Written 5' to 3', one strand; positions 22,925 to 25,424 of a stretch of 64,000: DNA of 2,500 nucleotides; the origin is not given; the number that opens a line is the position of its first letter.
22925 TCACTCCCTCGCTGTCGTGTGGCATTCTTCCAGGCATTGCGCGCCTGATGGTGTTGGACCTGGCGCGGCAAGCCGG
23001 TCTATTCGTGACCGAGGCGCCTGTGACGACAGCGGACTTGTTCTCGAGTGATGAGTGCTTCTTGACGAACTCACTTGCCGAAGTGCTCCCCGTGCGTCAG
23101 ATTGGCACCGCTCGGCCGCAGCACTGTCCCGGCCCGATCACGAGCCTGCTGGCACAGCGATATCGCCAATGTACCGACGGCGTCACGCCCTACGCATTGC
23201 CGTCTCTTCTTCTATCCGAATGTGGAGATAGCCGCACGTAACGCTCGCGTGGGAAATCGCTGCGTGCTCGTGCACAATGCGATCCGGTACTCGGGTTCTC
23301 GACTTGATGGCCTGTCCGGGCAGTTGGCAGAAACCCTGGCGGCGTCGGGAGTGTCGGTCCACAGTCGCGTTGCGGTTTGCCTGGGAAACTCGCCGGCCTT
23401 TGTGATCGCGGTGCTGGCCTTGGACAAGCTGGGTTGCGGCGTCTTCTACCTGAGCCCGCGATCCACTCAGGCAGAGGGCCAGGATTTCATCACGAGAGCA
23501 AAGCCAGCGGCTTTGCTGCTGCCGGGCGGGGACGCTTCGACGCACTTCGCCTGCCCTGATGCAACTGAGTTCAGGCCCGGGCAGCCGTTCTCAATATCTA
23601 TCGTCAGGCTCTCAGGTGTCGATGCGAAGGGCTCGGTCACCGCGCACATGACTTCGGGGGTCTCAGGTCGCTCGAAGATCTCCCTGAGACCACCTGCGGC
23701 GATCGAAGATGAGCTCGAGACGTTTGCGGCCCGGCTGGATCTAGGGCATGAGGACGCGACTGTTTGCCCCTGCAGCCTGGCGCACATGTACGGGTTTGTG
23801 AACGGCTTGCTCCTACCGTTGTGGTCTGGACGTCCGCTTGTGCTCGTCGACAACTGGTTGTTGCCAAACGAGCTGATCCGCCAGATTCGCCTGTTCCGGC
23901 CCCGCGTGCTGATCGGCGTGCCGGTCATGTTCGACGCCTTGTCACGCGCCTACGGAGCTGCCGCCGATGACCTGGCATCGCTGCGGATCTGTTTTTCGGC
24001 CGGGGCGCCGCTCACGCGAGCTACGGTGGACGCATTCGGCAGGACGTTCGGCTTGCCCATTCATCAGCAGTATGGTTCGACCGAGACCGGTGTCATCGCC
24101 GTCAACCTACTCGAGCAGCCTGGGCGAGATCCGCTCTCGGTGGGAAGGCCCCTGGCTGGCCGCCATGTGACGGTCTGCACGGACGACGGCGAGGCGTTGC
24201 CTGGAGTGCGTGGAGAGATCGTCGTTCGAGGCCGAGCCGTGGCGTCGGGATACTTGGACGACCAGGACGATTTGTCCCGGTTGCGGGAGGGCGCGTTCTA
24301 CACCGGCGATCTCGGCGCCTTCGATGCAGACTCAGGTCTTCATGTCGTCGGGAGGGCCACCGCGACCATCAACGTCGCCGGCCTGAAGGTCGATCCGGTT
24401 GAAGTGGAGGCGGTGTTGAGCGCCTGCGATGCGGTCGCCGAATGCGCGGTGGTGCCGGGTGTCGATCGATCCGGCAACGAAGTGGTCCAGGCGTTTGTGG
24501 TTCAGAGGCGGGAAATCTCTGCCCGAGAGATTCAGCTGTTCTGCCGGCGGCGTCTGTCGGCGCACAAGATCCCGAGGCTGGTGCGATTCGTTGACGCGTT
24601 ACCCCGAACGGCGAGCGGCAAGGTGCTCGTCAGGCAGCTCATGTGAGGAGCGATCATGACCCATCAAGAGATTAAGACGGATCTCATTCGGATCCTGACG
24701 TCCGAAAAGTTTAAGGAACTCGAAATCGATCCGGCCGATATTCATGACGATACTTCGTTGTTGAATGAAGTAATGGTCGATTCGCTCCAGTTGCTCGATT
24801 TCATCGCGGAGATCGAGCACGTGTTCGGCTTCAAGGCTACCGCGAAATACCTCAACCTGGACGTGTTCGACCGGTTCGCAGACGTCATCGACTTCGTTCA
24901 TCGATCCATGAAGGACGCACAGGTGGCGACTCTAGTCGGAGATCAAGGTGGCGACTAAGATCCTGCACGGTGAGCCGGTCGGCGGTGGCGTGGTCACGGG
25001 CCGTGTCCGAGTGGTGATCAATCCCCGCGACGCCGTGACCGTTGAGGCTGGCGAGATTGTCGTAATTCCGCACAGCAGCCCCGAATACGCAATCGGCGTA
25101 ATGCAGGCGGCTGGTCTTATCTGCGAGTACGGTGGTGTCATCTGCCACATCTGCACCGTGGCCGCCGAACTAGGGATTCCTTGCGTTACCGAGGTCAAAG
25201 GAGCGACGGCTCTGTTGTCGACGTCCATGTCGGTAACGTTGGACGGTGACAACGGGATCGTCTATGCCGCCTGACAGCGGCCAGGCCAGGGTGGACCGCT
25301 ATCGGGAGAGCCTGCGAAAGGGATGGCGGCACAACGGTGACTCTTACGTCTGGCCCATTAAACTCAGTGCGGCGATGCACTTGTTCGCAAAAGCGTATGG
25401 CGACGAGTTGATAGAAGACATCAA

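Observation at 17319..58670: About 41-kb operon-like biosynthetic cluster with an enzyme set I cannot match to any described pathway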

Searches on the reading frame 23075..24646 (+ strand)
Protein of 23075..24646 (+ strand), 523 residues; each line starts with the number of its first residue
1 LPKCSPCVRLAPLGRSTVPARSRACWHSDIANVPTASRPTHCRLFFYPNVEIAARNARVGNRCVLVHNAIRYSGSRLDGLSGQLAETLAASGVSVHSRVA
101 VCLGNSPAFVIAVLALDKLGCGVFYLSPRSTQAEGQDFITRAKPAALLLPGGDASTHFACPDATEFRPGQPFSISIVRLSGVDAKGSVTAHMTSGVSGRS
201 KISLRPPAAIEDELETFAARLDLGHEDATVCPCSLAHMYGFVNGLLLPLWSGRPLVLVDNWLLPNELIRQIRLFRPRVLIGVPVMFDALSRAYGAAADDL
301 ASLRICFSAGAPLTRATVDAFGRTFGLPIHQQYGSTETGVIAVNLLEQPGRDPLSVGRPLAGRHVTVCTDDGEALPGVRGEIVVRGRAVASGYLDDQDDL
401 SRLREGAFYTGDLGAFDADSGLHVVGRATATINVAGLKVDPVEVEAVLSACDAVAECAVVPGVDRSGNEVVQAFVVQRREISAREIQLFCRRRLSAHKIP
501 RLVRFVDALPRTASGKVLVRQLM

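Call 3: search_protein_families(library=pfam, proteins=[window:23075-24646:+], max_evalue=0.001)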
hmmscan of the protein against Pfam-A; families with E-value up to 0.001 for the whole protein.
window:23075-24646:+ (523 aa): 2 families
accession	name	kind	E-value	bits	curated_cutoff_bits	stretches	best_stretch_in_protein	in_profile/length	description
PF00501.34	AMP-binding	-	4.1e-48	164.5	29.9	1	55-394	4-384/384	AMP-binding enzyme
PF13193.12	AMP-binding_C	-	2.3e-16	60.9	24.5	1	443-516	1-76/76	AMP-binding enzyme C-terminal domain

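Call 9: search_protein_families(library=ncbifam, proteins=[window:23249-24646:+], max_evalue=0.01)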
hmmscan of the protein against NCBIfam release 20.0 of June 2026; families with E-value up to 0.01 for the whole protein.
window:23249-24646:+ (465 aa): 103 families (the best 25 are shown)
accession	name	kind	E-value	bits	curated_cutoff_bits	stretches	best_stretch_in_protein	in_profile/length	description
NF004837.0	PRK06187.1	subfamily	1.2e-65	221.8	476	2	160-464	205-518/531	long-chain-fatty-acid--CoA ligase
NF004511.1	PRK05852.1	equivalog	1.9e-57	195.1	650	1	8-459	21-495/505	FadD7 family fatty acid--CoA ligase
NF005858.0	PRK07787.1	subfamily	8.1e-53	179.5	575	1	10-464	18-468/471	acyl-CoA synthetase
NF005801.1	PRK07656.1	equivalog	1.9e-52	178.5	657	2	132-464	169-499/500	FadD3 family acyl-CoA ligase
NF005702.0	PRK07514.1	subfamily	2.8e-48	164.5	558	2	134-460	164-492/506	malonyl-CoA synthase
NF002966.0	PRK03640.1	equivalog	3e-47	161.3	556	1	23-464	37-476/483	o-succinylbenzoate--CoA ligase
NF006181.0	PRK08314.1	subfamily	3.8e-46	157.5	705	1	134-464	211-550/563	long-chain-fatty-acid--CoA ligase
NF006182.0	PRK08316.1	subfamily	6.4e-46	156.9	663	2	131-464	175-513/523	fatty acyl-CoA synthetase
NF005463.0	PRK07059.1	subfamily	6.1e-45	153.7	869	1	170-464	254-552/557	long-chain-fatty-acid--CoA ligase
NF004114.0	PRK05605.1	equivalog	8e-45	153.2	766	2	173-463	269-564/575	long-chain-fatty-acid--CoA ligase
NF006167.0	PRK08308.1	equivalog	8.6e-44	150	513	1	10-462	5-405/414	acyl-CoA synthetase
NF005307.0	PRK06839.1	equivalog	2.9e-43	148.2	748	1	134-464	156-489/496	o-succinylbenzoate--CoA ligase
NF003313.0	PRK04319.1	equivalog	4.6e-43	147.3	729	1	124-464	206-557/574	acetate--CoA ligase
NF004822.0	PRK06178.1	equivalog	5.4e-43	147.4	782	2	185-464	272-563/571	acyl-CoA synthetase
NF009233.0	PRK12583.1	subfamily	8e-43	146.7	832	1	126-460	200-542/558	fatty acid CoA ligase family protein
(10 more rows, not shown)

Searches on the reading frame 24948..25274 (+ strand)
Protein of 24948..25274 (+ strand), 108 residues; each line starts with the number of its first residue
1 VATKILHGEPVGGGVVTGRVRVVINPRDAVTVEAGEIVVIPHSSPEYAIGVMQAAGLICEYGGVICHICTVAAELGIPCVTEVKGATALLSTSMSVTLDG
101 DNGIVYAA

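Call 3: search_protein_families(library=pfam, proteins=[window:24948-25274:+], max_evalue=0.001)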
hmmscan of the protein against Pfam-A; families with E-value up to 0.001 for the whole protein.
window:24948-25274:+ (108 aa): 1 family
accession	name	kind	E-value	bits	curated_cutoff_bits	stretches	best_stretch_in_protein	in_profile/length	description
PF00391.29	PEP-utilizers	-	2e-18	66.2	23.1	1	33-103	2-72/72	PEP-utilising enzyme, mobile domain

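Call 9: search_protein_families(library=ncbifam, proteins=[window:24948-25274:+], max_evalue=0.01)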
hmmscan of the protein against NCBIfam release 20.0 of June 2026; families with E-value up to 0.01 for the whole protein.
window:24948-25274:+ (108 aa): 24 families
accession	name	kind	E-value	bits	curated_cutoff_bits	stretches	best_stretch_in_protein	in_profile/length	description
NF005057.0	PRK06464.1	equivalog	3.6e-20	71.6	598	1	4-107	356-462/798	phosphoenolpyruvate synthase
NF004881.0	PRK06241.2-2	equivalog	6e-20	71.1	883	1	4-105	787-887/898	phosphoenolpyruvate synthase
NF004878.0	PRK06241.1-3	subfamily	4.8e-19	67.9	945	1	6-105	788-886/891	phosphoenolpyruvate synthase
TIGR01418.1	PEP_synth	equivalog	1.7e-18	66.3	739.75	1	5-107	353-458/784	pyruvate, water dikinase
NF004978.0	PRK06354.1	subfamily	1.3e-15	56.9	462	1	4-107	481-584/590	pyruvate kinase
NF004877.0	PRK06241.1-2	subfamily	3e-15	55.6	866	1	3-105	764-865/869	phosphoenolpyruvate synthase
NF041857.1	RIF_Ptrans_rph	equivalog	1.3e-14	53.6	999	1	4-105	761-861/864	rifamycin-inactivating phosphotransferase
NF006153.0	PRK08296.1-5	subfamily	4e-14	51.9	578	1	5-106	503-604/608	hypothetical protein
NF004880.0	PRK06241.2-1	equivalog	4.4e-14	51.4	972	1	6-105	736-834/837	phosphoenolpyruvate synthase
NF004520.0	PRK05865.1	equivalog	5.2e-14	51.1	1509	1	3-104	733-833/854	sugar epimerase family protein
NF052631.1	prodigiosin_PigC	equivalog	5.3e-14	51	1300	1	4-105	777-879/883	prodigiosin ligase PigC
NF006152.0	PRK08296.1-4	equivalog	1.4e-13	50.2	723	1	6-105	506-605/609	hypothetical protein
NF004879.0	PRK06241.1-4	equivalog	1.7e-13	49.6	976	1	4-105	765-865/868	phosphoenolpyruvate synthase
NF006151.0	PRK08296.1-3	equivalog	1.8e-13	49.9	693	1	3-105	498-600/604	hypothetical protein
NF004882.0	PRK06241.2-3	equivalog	2.8e-11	42.3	850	1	5-104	717-815/827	phosphoenolpyruvate synthase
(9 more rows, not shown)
